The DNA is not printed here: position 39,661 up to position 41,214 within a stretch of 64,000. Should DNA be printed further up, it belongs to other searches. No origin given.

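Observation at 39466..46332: Accessory island of Inc-like genes wedged into a conserved housekeeping backbone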

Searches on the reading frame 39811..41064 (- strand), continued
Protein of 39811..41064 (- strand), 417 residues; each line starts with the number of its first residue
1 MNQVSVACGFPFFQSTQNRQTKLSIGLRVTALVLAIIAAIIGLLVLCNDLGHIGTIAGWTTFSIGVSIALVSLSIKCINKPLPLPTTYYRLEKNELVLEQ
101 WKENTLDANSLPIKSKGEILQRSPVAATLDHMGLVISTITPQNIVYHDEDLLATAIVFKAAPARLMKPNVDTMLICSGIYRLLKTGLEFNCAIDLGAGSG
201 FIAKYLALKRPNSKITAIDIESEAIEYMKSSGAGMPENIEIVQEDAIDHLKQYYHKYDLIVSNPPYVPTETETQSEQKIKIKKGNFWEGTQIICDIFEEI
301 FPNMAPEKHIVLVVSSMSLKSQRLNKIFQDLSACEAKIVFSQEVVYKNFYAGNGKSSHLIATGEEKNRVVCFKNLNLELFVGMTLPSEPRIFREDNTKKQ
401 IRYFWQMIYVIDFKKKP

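Call 12: search_solved_structures(query=P0001, max_evalue=0.01, show_alignments=3)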
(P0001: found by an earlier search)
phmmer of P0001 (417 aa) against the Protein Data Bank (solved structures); distinct sequences matched with E-value up to 0.01: 21.
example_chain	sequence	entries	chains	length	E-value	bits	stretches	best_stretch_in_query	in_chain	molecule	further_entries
4dzr_A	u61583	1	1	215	8.6e-09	38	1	166-279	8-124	Protein-(Glutamine-N5) methyltransferase, release factor-specific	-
2b3t_A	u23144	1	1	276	3.2e-07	32.8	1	162-270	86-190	Protein methyltransferase hemK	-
1t43_A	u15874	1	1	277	3.3e-07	32.8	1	162-270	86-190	Protein methyltransferase hemK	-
8cnc_A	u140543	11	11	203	1.3e-05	27.6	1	163-318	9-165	Methyltransferase N6AMT1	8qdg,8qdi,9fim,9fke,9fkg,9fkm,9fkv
6h1d_A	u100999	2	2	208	1.3e-05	27.5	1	163-318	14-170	HemK methyltransferase family member 2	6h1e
6khs_A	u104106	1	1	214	1.4e-05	27.4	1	163-318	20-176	Methyltransferase N6AMT1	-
6k0x_A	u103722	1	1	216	1.4e-05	27.4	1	163-318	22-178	Methyltransferase N6AMT1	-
6kmr_B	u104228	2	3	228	1.7e-05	27.2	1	163-318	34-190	Methyltransferase N6AMT1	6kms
6ped_A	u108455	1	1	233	1.7e-05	27.1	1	163-318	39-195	Methyltransferase N6AMT1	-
2fhp_A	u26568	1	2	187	5.9e-05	25.4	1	175-280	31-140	methylase, putative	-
1sg9_A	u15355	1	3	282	7.2e-05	25.1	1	183-313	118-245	hemK protein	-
1nv8_A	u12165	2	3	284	7.3e-05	25.1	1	183-313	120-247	hemK protein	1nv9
1vq1_A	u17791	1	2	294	8e-05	24.9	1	183-313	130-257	N5-glutamine methyltransferase, HemK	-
7wm6_A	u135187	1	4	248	0.00027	23.2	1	193-272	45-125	Methyltransferase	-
3evz_A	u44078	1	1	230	0.00028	23.1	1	180-314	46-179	methyltransferase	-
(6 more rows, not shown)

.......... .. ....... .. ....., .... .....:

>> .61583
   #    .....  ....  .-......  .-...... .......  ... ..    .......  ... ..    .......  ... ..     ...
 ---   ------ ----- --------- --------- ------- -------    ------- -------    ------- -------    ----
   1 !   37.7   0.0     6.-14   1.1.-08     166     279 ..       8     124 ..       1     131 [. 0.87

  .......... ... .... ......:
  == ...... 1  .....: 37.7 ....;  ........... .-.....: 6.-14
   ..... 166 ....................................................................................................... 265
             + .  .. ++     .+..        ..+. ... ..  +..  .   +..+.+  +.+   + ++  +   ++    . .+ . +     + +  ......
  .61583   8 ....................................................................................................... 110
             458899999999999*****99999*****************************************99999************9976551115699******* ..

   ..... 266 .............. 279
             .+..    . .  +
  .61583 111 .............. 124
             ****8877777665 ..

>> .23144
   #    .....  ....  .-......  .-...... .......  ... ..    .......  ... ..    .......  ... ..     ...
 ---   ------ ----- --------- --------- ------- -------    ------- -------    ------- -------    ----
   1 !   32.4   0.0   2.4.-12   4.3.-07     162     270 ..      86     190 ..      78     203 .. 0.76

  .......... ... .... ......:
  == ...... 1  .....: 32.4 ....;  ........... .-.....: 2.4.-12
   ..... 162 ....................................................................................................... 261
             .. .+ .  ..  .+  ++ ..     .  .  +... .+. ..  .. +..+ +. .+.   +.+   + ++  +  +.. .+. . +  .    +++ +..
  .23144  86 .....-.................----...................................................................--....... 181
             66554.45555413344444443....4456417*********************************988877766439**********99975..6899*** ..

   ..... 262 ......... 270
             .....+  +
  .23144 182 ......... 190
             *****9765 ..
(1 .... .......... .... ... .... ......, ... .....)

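Call 13: search_solved_structures(query=P0011, max_evalue=10, show_alignments=2)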
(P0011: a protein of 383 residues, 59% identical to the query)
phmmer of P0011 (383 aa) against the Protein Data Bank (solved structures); distinct sequences matched with E-value up to 10: 0.

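Call 16: find_encoding_contigs(protein=P0013, flank=10000, max_places=3)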
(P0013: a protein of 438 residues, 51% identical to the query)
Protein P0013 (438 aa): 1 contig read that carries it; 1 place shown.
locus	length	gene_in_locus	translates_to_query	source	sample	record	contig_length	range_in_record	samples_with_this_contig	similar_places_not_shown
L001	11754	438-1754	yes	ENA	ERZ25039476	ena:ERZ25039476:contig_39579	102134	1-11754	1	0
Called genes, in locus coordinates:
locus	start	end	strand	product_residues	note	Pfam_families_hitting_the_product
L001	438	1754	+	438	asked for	-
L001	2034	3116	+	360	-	PF08240:ADH_N, PF01262:AlaDh_PNT_C, PF02826:2-Hacid_dh_C (weak), PF00107:ADH_zinc_N, PF13602:ADH_zinc_N_2 (weak)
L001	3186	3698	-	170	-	PF09411:PagL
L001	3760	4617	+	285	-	PF10672:Methyltrans_SAM, PF03602:Cons_hypoth95 (weak)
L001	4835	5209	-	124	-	-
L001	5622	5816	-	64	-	-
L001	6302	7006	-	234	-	PF02321:OEP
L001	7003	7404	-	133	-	PF01061:ABC2_membrane, PF12698:ABC2_membrane_3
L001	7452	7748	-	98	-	-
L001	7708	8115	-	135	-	PF12698:ABC2_membrane_3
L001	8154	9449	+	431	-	PF07690:MFS_1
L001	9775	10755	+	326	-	-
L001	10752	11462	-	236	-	PF12679:ABC2_membrane_2, PF12698:ABC2_membrane_3, PF01061:ABC2_membrane, PF12730:ABC2_membrane_4 (weak)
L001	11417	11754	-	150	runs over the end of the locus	PF12698:ABC2_membrane_3 (weak)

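Call 17: find_encoding_contigs(protein=P0011, flank=10000, max_places=3)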
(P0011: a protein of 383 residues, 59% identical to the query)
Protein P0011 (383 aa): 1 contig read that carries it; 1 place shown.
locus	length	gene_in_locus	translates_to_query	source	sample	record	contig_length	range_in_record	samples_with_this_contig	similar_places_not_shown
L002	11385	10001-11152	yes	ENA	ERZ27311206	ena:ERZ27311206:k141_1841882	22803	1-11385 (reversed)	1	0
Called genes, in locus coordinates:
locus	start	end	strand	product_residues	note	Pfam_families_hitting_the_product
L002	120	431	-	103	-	-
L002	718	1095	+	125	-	-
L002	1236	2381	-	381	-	PF13398:Peptidase_M50B (weak), PF02163:Peptidase_M50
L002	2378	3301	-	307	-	PF02629:CoA_binding, PF13607:Succ_CoA_lig, PF00549:Ligase_CoA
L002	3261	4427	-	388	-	PF08442:ATP-grasp_2, PF13549:ATP-grasp_5, PF24948:Citrate_synth_N, PF00549:Ligase_CoA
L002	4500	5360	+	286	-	PF02881:SRP54_N, PF13604:AAA_30 (faint), PF00448:SRP54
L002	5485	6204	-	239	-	PF01027:Bax1-I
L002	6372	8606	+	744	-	PF00324:AA_permease, PF03522:SLC12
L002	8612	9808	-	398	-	PF01490:Aa_trans, PF03222:Trp_Tyr_perm, PF13520:AA_permease_2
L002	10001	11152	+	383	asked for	-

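Call 18: find_encoding_contigs(protein=P0010, flank=10000, max_places=3)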
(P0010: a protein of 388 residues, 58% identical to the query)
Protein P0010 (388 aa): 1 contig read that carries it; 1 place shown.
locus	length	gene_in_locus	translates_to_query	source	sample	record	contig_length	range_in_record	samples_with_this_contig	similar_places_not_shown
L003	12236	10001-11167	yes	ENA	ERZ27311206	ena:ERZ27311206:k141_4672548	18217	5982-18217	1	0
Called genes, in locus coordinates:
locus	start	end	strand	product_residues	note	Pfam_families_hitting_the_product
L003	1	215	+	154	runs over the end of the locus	PF01797:Y1_Tnp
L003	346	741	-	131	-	-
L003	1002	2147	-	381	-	PF02163:Peptidase_M50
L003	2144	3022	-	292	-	PF02629:CoA_binding, PF13607:Succ_CoA_lig, PF00549:Ligase_CoA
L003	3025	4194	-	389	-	PF08442:ATP-grasp_2, PF13549:ATP-grasp_5, PF24948:Citrate_synth_N, PF00549:Ligase_CoA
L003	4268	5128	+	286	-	PF02881:SRP54_N, PF13604:AAA_30 (faint), PF00448:SRP54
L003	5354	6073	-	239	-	PF01027:Bax1-I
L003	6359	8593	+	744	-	PF00324:AA_permease, PF03522:SLC12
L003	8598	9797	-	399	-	PF01490:Aa_trans (weak), PF03222:Trp_Tyr_perm, PF13520:AA_permease_2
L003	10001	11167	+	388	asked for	-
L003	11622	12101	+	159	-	-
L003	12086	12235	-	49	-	?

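Call 19: find_encoding_contigs(protein=P0009, flank=10000, max_places=3)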
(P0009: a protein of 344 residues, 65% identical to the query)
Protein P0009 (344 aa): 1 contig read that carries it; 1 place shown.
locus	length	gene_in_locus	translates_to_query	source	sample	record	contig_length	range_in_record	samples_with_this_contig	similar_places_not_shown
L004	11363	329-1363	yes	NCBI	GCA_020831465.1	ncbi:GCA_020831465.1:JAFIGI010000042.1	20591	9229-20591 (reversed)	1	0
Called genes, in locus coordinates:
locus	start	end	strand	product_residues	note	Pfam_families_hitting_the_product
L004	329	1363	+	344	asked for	-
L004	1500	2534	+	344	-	PF02540:NAD_synthase (weak), PF03054:tRNA_Me_trans, PF20259:tRNA_Me_trans_M, PF20258:tRNA_Me_trans_C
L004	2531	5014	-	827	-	PF02861:Clp_N, PF23569:NBD_SMAX1, PF00004:AAA, PF17871:AAA_lid_9, PF00004:AAA, PF07724:AAA_2, PF07728:AAA_5, PF10431:ClpB_D2-small, +7 more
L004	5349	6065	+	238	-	PF21948:LplA-B_cat, PF03099:BPL_LplA_LipB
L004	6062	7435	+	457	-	PF00614:PLDc (faint), PF13091:PLDc_2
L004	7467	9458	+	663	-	PF27779:CHP03076_Gly-cleavage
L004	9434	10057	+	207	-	-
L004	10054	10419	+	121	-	PF01597:GCV_H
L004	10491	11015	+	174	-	-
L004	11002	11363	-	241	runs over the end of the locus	PF02508:Rnf-Nqr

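Call 24: search_protein_representatives(alignment_id=A1)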
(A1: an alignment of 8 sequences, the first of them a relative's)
Query: 8 sequences, 372 profile positions. Proteins with E-value up to 0.001 (for the whole library): 477; up to 1e-10: 305; up to 1e-30: 92. The best 150 are listed.
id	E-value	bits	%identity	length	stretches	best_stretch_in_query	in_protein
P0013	2.1e-184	629.1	-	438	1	1-369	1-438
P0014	2.4e-163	559.8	-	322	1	1-329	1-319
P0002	6.7e-153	525.4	-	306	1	77-372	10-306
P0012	8.6e-128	442.8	-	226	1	147-372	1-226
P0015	1.7e-102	359.5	-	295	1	98-337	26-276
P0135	5.9e-87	308.4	-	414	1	60-371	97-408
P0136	1.3e-86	307.3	-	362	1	10-371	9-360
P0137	7.4e-81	288.4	-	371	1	24-367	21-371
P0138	6.1e-80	285.3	-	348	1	54-338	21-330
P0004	2.8e-68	247.0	-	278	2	91-245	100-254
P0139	1.1e-63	231.9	-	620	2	101-372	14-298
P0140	4.9e-62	226.4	-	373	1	57-363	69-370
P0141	1.9e-47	178.4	-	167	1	156-313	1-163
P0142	2.0e-47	178.3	-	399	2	192-340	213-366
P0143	4.2e-45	170.7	-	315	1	129-370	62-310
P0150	7.8e-42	159.9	-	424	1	127-351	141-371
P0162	7.6e-39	150.1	-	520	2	122-363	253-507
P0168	1.8e-37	145.6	-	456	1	135-365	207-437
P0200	4.9e-33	131.0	-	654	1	135-363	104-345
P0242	9.4e-28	113.6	-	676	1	132-311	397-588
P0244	1.2e-27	113.3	-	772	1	133-337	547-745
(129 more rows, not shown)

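Call 26: search_protein_families(library=pfam, alignment_id=A2, max_evalue=0.01)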
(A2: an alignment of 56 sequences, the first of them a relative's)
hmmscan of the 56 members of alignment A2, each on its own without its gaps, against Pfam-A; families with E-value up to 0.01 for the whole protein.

A. member 1, P0002 (306 aa): 0 families

B. families by the number of members that match (of 56 scanned): 9 families
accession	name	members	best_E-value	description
PF12937.12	F-box-like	2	0.00065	F-box-like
PF12796.13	Ank_2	1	1.8e-09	Ankyrin repeats (3 copies)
PF00023.36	Ank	1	7.2e-07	Ankyrin repeat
PF13606.12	Ank_3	1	1.5e-05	Ankyrin repeat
PF13857.12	Ank_5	1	4.7e-05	Ankyrin repeats (many copies)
PF13637.12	Ank_4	1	0.0001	Ankyrin repeats (many copies)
PF00612.33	IQ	1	0.00011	IQ calmodulin-binding motif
PF19554.4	DUF6077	1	0.0063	Family of unknown function (DUF6077)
PF10076.14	Phage_Mu_Gp48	1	0.0086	Bacteriophage Mu-like, Gp48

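Call 27: search_solved_structures(query=A2, max_evalue=10, show_alignments=2)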
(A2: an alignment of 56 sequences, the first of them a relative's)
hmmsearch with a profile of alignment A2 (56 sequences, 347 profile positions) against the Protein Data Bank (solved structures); distinct sequences matched with E-value up to 10: 2.
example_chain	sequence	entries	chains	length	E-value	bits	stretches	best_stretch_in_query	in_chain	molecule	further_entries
9rkm_A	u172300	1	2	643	0.12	14.6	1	29-103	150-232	[FeFe]-hydrogenase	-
30jk_A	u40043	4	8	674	0.12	14.5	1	29-103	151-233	[FeFe]-hydrogenase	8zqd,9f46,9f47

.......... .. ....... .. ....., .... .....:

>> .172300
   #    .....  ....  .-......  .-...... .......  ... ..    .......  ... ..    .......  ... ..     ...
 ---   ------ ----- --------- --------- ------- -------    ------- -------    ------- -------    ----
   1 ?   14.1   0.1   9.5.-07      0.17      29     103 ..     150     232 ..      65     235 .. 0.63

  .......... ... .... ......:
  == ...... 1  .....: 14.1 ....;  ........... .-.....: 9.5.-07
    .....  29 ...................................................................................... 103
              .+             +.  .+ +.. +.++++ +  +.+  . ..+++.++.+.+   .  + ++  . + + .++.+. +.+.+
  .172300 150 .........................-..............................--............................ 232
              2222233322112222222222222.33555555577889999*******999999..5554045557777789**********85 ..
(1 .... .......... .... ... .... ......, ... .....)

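Call 32: predict_structure(alignment_id=A1)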
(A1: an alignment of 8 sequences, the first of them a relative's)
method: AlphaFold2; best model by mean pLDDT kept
length: 306 residues; sequences in the alignment: 8
mean_pLDDT: 80.3   pTM: 0.79
mean pLDDT of the five models: 80.3, 79.5, 78.0, 72.9, 53.9
residues with pLDDT >= 90: 116; 70-90: 124; 50-70: 45; < 50: 21
segments of 3 or more residues with pLDDT < 50: 1-21
pLDDT, mean of each block of 10 residues (from residue 1): 25 32 58 64 93 96 95 83 94 87 82 86 87 93 89 85 61 82 93 93 81 81 88 55 78 90 89 79 91 94 87
secondary structure, 60 per line:
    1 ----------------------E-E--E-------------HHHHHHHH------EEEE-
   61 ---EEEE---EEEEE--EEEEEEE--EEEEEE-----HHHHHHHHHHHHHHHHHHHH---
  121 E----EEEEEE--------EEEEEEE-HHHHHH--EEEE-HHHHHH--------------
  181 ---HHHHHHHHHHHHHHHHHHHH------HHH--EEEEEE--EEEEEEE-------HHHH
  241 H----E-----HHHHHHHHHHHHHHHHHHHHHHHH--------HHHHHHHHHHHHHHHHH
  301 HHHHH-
elements in order: H42-49 E56-59 E64-67 E71-75 E78-84 E87-92 H98-117 E126-131 E140-146 H148-153 E156-159 H161-166 H184-203 E215-220 E223-229 H237-241 H252-275 H284-305

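Call 35: fold_search(model_id=the predicted structure, library=pdb)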
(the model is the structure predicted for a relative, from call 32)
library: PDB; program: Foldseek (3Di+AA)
matches with E <= 10: 362; with E <= 0.001: 0
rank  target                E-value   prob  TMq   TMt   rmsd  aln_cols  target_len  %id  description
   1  2z02_A                1.8e-02  0.44  0.23  0.27  12.0       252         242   13  Crystal structure of phosphoribosylaminoimidazolesuccinocarboxamide synthase wit ATP from Methanocaldococcus jannaschi (released 2007-11-06)
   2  6vve                  2.7e-02  0.63  0.26  0.28   9.6       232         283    9  Legionella pneumophila Lpg2603 kinase bound to IP6, Mn2+, and ADP (released 2020-04-08)
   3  3tdw                  4.9e-02  0.18  0.22  0.22  17.4       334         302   13  The GDP complex of the aminoglycoside 2'-phosphotransfere-IIIa F108L mutant (released 2012-03-07)
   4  2yzl                  5.2e-02  0.35  0.22  0.27  11.8       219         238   14  Crystal structure of phosphoribosylaminoimidazole-succinocarboxamide synthase with ADP from Methanocaldococcus jannaschi (released 2007-11-06)
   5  5c4k_B                6.2e-02  0.15  0.21  0.22  19.1       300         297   12  APH(2")-IVa in complex with GET (G418) at room temperature (released 2016-02-03)
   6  3tdv_B                6.6e-02  0.25  0.26  0.26  17.4       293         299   12  Structure of the GDP complex of wild-type aminoglycoside 2'-phosphotransferase-IIIa (released 2012-03-07)
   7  6ctz                  7.4e-02  0.18  0.22  0.23  17.4       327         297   10  Structure of the GDP and kanamycin complex of APH(2")-IIia (released 2019-03-27)
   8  4dfu_B                7.4e-02  0.13  0.21  0.21  18.1       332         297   10  Inhibition of an antibiotic resistance enzyme: crystal structure of aminoglycoside phosphotransferase APH(2")-ID/APH(2 (released 2012-02-08)
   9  6g4j_A                9.4e-02  0.54  0.34  0.37   9.5       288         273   12  Structure of the protein kinase YabT from Bacillus subtilis in complex with an alphaREP crystallization helper (released 2019-01-30)
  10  3r9r                  9.4e-02  0.18  0.24  0.25  15.7       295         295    9  Structure of a Phosphoribosylaminoimidazole-succinocarboxamide synthase from Mycobacterium abscessus ATCC 19977 / DSM 44 (released 2011-04-20)
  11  3n4u                  9.9e-02  0.15  0.22  0.22  19.0       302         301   12  app APH(2")-IVa form II (released 2010-06-30)
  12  7ab5_F                1.2e-01  0.23  0.31  0.28  16.1       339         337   10  Crystal structure of the Escherichia coli toxin-antitoxin system HipBST (HipT D233Q) (released 2022-01-12)
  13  3uzr                  1.2e-01  0.11  0.19  0.19  18.4       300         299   10  Crystal structure of aminoglycoside phosphotransferase APH(2'')-Ib, apo form (released 2011-12-21)
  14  8g6f_M                1.3e-01  0.04  0.10  0.12  17.8       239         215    9  Structure of the Plasmodium falciparum 20S proteasome beta-6 A117D mutant complexed with inhibitor WLW-vs (released 2023-12-20)
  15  3tdv_A                1.3e-01  0.14  0.20  0.21  17.5       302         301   12  Structure of the GDP complex of wild-type aminoglycoside 2'-phosphotransferase-IIIa (released 2012-03-07)
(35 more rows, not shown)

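Call 37: search_protein_families(library=pfam, alignment_id=A2, max_evalue=10)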
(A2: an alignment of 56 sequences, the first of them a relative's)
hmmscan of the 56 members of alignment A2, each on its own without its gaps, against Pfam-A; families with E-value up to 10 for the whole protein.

A. member 1, P0002 (306 aa): 0 families

B. families by the number of members that match (of 56 scanned): 51 families (the first 25 are shown)
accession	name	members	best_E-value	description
PF12937.12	F-box-like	3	0.00065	F-box-like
PF08378.17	NERD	2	0.038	Nuclease-related domain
PF00646.38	F-box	2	0.06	F-box domain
PF12796.13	Ank_2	1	1.8e-09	Ankyrin repeats (3 copies)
PF00023.36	Ank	1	7.2e-07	Ankyrin repeat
PF13606.12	Ank_3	1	1.5e-05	Ankyrin repeat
PF13857.12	Ank_5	1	4.7e-05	Ankyrin repeats (many copies)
PF13637.12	Ank_4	1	0.0001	Ankyrin repeats (many copies)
PF00612.33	IQ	1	0.00011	IQ calmodulin-binding motif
PF19554.4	DUF6077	1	0.0063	Family of unknown function (DUF6077)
PF10076.14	Phage_Mu_Gp48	1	0.0086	Bacteriophage Mu-like, Gp48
PF04358.19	DsrC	1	0.011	DsrC like protein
PF08920.15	SF3b1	1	0.013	Splicing factor 3B subunit 1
PF20920.2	DAXX_hist_bd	1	0.02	Death domain-associated protein 6, histone binding domain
PF16139.11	DUF4847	1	0.043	Domain of unknown function (DUF4847)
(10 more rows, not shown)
